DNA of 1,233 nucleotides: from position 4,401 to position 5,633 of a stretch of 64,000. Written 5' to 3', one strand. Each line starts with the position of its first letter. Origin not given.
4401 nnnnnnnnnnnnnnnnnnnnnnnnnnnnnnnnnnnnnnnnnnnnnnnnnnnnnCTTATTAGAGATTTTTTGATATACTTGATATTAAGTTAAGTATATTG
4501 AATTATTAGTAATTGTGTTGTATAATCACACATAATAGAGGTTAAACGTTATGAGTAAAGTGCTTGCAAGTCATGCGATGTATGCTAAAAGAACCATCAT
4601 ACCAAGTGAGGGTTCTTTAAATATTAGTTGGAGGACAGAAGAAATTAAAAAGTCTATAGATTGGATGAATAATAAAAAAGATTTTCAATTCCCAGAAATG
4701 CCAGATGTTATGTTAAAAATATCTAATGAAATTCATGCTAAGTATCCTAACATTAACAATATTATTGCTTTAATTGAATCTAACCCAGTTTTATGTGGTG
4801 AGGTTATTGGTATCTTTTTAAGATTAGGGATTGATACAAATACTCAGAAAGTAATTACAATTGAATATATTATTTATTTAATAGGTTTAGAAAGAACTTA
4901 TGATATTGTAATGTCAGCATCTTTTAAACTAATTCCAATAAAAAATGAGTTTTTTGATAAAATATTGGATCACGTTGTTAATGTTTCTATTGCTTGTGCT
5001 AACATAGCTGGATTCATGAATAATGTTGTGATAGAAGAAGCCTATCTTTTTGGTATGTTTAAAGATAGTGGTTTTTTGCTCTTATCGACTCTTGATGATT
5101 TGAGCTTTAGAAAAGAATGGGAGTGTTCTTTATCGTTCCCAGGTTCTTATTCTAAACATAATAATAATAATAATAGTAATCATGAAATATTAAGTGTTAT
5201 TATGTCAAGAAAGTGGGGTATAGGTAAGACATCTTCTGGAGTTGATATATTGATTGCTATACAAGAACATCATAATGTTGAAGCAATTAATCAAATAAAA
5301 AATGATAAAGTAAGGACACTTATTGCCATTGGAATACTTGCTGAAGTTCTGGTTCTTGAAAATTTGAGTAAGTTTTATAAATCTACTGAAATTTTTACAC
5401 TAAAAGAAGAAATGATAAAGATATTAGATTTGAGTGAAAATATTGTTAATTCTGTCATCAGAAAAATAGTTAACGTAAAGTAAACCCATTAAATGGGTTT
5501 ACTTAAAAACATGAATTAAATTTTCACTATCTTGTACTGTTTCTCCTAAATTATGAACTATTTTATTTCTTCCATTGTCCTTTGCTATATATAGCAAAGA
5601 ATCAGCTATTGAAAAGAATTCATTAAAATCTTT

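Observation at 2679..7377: Contiguous c-di-GMP signalling module on a phage-like genome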

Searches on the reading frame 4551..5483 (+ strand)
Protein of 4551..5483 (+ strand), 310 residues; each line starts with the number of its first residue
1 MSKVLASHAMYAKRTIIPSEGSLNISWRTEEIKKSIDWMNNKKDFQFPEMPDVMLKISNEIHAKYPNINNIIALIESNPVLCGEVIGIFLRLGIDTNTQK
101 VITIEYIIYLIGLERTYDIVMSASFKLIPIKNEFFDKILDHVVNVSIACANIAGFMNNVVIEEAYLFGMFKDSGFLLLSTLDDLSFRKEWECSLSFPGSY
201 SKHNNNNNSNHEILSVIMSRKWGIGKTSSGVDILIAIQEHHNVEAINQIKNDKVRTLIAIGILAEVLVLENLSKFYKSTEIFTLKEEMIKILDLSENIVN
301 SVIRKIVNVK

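Call 3: search_protein_families(library=pfam, proteins=[window:4551-5483:+], max_evalue=0.1)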
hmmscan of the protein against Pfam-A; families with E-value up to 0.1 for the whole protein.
window:4551-5483:+ (310 aa): 2 families
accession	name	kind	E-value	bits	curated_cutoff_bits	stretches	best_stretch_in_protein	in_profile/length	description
PF08668.18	HDOD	-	2e-09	37.6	22.9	1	48-181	2-138/196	HDOD domain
PF25242.1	Ubiquitin_UBP8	-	0.023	14.8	27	1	274-298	25-49/55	UBP8-like, ubiquitin-like domain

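Call 4: search_protein_families(library=ncbifam, proteins=[window:4551-5483:+], max_evalue=0.1)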
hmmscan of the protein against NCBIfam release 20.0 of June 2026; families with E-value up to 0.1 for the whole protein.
window:4551-5483:+ (310 aa): 0 families

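Call 9: search_protein_families(library=phrogs, proteins=[window:4551-5483:+], max_evalue=0.001)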
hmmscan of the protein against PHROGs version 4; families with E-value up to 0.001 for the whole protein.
window:4551-5483:+ (310 aa): 0 families

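Call 18: search_dna_similar(query=window:4551-5483:+, collection=phages, mode=protein, max_rows=30, max_evalue=0.01)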
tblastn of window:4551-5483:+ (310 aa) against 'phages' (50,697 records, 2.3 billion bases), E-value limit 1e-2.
Records with a match: 1; places in all: 1; records where one place covers at least 80% of the query: 0.
Best place of each record, by identity: <60% 1.
By first word of the organism name: Pseudomonas 1.
By host as written in the record: Pseudomonas aeruginosa 1.
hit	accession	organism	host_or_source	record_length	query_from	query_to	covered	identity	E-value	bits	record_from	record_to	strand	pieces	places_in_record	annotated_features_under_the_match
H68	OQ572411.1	Pseudomonas phage Y10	Pseudomonas aeruginosa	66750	29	170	46%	22.4%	5e-3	44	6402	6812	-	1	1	record has no annotation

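Call 42: search_solved_structures(query=window:4551-5483:+, max_evalue=1, show_alignments=3)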
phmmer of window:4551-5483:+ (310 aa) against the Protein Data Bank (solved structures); distinct sequences matched with E-value up to 1: 1.
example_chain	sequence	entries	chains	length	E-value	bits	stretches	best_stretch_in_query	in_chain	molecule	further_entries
1q1o_A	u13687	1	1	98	0.11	14.9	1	195-261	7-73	Cell division control protein 24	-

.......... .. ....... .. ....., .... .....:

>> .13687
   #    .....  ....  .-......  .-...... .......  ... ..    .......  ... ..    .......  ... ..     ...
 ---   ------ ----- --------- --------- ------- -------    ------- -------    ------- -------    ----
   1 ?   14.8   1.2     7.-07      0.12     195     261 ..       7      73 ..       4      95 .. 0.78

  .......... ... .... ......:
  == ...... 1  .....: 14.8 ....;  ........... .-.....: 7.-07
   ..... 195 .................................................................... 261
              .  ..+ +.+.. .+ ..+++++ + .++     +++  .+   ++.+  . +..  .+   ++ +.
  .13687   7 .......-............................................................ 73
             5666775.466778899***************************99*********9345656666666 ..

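Call 70: search_protein_families(library=padloc, proteins=[window:4551-5483:+], max_evalue=0.01)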
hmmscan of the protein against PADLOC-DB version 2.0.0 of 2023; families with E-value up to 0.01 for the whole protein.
window:4551-5483:+ (310 aa): 0 families
